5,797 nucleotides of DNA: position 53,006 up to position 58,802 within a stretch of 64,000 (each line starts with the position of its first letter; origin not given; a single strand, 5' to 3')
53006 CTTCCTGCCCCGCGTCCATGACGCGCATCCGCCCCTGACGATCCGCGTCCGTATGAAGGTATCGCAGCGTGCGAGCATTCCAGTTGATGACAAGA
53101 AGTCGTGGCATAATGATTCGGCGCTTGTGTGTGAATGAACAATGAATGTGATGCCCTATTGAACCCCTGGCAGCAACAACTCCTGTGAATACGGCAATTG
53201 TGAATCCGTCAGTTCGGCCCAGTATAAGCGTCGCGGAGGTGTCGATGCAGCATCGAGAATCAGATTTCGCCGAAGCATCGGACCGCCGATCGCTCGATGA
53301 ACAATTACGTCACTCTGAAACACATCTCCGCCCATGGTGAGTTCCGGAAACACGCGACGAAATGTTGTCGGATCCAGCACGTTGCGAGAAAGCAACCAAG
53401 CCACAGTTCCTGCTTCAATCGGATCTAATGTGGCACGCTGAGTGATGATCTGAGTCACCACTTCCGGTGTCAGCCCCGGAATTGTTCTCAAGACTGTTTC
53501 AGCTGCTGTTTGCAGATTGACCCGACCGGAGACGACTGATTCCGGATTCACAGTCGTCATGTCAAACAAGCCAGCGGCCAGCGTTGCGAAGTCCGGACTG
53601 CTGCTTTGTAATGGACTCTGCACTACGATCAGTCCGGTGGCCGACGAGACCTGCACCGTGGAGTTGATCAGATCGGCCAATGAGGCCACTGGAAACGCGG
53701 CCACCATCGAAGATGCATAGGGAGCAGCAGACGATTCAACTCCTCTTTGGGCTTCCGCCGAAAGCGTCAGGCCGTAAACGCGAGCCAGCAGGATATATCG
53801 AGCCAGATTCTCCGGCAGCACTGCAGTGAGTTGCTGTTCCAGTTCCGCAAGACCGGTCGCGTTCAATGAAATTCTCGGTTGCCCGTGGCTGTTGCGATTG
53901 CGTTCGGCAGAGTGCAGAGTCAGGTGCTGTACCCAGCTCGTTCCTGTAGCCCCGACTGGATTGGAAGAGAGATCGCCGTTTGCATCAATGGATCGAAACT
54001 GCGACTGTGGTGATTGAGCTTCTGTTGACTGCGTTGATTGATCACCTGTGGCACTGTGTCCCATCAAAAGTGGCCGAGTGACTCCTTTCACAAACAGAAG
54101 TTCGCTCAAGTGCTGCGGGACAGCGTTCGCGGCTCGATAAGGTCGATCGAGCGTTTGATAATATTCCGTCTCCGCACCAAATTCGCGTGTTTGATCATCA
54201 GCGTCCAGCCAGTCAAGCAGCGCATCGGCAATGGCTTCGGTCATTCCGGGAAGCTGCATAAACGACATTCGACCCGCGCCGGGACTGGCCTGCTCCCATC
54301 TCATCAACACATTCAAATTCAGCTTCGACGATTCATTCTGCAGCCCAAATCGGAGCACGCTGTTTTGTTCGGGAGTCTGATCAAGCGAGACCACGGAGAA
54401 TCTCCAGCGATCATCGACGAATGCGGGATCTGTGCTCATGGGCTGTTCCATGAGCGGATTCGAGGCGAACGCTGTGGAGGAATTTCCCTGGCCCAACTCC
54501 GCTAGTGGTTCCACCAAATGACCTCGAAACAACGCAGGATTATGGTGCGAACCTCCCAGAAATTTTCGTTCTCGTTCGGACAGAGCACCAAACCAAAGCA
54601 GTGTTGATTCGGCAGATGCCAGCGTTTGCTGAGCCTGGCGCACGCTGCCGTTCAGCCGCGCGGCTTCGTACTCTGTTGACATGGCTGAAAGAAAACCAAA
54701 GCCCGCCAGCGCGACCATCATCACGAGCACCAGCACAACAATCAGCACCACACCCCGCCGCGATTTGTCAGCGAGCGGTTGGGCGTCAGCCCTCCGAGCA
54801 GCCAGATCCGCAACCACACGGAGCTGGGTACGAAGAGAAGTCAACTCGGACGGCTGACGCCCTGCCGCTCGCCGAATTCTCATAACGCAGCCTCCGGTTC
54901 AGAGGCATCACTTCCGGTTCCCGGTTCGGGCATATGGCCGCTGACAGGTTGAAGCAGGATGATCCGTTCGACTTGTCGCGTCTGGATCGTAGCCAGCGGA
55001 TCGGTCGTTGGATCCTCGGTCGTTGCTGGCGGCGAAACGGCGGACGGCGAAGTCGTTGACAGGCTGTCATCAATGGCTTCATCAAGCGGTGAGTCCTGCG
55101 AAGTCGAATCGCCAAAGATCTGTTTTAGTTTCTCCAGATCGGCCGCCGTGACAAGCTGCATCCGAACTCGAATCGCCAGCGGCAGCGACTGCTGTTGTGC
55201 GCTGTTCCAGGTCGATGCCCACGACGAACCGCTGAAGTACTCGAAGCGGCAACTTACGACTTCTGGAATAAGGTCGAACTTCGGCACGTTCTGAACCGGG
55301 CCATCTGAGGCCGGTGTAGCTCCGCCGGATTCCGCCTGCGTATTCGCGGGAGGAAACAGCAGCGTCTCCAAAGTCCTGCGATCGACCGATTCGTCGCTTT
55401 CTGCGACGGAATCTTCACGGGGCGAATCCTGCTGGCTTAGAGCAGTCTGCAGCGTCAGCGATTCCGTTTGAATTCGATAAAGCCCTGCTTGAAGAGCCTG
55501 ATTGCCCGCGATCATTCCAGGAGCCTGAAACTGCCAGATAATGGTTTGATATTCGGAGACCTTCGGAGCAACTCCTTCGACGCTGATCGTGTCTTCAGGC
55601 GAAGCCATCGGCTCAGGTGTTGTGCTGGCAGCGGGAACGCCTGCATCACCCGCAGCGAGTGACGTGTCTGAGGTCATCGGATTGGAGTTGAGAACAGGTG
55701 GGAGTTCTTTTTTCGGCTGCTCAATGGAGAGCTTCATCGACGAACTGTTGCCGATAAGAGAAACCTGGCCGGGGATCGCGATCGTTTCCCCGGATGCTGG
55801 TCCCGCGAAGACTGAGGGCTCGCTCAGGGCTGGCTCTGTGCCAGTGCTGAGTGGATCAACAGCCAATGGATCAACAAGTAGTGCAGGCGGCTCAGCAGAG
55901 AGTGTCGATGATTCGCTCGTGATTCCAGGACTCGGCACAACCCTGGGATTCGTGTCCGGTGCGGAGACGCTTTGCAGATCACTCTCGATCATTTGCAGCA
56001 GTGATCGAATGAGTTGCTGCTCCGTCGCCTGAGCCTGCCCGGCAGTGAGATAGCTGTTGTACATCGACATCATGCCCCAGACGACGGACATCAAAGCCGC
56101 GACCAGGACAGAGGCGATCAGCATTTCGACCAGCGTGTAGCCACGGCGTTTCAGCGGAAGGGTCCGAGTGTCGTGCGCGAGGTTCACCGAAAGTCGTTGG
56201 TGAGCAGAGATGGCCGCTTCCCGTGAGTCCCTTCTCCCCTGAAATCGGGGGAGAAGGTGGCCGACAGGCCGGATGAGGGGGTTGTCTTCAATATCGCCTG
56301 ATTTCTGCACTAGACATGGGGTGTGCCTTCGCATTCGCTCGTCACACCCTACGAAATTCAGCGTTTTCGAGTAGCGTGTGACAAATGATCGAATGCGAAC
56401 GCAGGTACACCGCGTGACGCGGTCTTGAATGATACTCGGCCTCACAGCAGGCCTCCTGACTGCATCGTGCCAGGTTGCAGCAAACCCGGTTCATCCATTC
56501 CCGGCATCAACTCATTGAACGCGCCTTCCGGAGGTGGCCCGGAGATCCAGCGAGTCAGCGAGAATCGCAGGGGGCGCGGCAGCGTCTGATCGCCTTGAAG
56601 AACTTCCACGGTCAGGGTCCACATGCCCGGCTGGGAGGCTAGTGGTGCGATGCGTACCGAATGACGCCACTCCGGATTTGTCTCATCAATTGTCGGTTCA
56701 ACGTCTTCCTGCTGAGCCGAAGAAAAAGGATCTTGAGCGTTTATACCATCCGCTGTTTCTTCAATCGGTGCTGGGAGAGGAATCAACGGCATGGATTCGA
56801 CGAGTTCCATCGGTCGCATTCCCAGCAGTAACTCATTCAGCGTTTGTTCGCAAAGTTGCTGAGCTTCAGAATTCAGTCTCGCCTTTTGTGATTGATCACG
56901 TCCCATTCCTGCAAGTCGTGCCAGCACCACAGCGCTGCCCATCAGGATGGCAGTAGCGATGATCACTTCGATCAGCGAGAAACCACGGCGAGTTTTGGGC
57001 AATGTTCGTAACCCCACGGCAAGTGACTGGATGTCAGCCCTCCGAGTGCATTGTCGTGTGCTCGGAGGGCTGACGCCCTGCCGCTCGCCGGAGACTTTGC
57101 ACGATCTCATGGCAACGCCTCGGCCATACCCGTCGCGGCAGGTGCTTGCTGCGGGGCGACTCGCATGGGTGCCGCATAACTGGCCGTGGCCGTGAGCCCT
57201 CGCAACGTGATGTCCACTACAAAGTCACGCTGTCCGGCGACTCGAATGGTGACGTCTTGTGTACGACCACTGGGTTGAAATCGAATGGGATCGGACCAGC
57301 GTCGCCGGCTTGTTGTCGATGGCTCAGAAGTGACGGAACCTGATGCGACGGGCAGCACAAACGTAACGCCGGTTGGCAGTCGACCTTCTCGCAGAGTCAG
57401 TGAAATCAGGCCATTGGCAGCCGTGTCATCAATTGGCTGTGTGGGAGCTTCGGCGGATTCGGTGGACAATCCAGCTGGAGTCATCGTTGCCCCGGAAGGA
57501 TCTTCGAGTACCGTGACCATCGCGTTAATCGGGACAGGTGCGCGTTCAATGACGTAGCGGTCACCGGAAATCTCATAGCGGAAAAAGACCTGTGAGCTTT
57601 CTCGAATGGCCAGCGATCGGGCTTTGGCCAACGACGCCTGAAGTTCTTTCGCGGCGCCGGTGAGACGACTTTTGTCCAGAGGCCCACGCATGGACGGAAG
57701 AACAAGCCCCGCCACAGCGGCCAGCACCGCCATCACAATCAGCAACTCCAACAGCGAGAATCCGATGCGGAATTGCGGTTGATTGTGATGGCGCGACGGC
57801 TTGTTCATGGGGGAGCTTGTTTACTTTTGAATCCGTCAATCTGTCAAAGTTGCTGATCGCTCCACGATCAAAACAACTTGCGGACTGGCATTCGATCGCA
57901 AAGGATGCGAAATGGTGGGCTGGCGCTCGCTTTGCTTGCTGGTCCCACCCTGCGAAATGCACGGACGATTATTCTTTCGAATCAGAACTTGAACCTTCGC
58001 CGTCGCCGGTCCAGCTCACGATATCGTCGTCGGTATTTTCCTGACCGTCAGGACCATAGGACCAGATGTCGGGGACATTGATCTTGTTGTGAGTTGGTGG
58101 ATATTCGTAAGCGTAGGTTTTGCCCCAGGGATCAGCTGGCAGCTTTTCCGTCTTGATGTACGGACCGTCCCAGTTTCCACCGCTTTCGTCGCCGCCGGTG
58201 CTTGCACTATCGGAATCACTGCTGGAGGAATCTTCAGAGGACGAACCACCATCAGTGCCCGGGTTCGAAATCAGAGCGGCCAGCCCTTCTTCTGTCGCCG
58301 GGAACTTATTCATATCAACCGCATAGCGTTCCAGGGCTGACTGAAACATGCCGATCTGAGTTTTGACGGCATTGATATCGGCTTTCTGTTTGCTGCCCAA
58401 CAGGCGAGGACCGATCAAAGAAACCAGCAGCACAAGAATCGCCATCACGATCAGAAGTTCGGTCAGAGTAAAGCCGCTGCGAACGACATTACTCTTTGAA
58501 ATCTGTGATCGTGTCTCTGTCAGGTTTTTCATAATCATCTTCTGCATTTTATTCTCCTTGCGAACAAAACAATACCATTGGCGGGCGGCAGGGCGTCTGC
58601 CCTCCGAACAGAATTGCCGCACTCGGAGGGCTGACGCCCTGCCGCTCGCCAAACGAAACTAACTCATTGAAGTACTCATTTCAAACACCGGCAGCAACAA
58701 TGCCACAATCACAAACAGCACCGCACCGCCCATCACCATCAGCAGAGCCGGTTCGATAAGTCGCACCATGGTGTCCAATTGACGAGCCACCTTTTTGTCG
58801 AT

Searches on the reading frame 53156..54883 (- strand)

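Call 14: search_protein_families(library=pfam, proteins=[window:53156-54883:-], max_evalue=0.001)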
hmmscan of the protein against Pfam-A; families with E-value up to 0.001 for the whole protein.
window:53156-54883:- (575 aa): 2 families
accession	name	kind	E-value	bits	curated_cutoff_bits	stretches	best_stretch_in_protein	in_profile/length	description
PF21687.3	T2SSK_1st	-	3.5e-16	60.3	26.2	1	187-271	2-93/107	Type II secretion system (T2SS), protein K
PF12836.13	HHH_3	-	0.00098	19.6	27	0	453-510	4-59/65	Helix-hairpin-helix motif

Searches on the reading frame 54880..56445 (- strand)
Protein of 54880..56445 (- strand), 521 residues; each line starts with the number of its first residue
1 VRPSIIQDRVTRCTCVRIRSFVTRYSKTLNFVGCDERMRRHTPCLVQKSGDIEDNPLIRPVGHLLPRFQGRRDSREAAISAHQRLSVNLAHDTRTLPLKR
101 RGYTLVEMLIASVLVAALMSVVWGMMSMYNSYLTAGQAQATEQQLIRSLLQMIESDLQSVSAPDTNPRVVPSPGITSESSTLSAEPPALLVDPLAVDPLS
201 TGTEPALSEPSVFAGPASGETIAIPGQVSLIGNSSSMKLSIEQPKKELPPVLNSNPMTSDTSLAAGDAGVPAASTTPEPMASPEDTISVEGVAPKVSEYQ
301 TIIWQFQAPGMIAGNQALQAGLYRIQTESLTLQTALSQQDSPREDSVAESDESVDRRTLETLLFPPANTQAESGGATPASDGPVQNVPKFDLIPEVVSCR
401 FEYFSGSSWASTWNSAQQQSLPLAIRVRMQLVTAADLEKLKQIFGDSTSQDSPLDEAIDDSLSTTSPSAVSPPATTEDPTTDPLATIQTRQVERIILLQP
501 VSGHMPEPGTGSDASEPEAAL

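Call 14: search_protein_families(library=pfam, proteins=[window:54880-56445:-], max_evalue=0.001)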
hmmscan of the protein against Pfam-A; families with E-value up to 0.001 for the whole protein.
window:54880-56445:- (521 aa): 2 families
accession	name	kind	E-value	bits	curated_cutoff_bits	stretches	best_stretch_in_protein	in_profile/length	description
PF11612.13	T2SSJ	-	7e-06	26.8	28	1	378-438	75-137/140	Type II secretion system (T2SS), protein J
PF07963.17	N_methyl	-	1.2e-05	25.1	21.2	1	99-122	3-26/27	Prokaryotic N-terminal methylation motif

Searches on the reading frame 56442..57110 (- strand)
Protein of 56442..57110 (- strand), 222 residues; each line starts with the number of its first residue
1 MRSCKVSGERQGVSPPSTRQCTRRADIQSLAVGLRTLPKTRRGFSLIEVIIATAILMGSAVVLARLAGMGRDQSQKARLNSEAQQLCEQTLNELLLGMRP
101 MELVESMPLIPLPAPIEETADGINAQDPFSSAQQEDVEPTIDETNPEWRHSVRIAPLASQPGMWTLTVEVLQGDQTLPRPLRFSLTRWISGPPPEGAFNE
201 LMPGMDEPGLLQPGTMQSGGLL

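Call 60: search_protein_families(library=pfam, proteins=[window:56442-57110:-], max_evalue=0.001)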
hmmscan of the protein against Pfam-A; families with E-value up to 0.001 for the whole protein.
window:56442-57110:- (222 aa): 1 family
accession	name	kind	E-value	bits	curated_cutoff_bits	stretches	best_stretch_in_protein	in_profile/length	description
PF07963.17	N_methyl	-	2.7e-05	24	21.2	1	39-57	2-20/27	Prokaryotic N-terminal methylation motif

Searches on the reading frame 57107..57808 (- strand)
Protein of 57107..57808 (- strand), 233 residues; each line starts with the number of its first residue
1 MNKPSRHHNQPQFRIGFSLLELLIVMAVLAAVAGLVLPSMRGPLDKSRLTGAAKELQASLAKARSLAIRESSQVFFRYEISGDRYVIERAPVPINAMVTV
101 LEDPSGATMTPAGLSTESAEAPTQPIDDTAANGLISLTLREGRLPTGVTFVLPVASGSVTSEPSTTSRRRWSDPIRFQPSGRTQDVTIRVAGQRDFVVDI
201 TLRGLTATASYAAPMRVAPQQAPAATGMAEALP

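Call 60: search_protein_families(library=pfam, proteins=[window:57107-57808:-], max_evalue=0.001)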
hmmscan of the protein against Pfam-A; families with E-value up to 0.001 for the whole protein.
window:57107-57808:- (233 aa): 2 families
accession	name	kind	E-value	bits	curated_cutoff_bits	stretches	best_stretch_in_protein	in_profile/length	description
PF07963.17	N_methyl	-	0.00027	20.8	21.2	1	16-37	6-27/27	Prokaryotic N-terminal methylation motif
PF12019.13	GspH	-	0.00052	20.9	21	0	52-191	1-92/108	Type II transport protein GspH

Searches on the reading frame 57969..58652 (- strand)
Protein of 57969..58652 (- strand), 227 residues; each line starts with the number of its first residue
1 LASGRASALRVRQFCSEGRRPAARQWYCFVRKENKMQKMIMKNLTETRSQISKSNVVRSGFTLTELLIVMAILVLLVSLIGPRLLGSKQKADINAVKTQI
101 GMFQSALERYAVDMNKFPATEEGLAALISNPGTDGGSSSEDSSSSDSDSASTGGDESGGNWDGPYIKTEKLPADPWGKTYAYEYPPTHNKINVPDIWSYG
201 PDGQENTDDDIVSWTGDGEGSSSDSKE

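Call 60: search_protein_families(library=pfam, proteins=[window:57969-58652:-], max_evalue=0.001)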
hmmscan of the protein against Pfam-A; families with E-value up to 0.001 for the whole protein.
window:57969-58652:- (227 aa): 2 families
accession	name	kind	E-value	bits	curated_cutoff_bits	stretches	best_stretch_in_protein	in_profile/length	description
PF08334.16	T2SSG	-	2.6e-25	89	21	2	158-214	53-108/108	Type II secretion system (T2SS), protein G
PF07963.17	N_methyl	-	0.00013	21.8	21.2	1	58-79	4-25/27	Prokaryotic N-terminal methylation motif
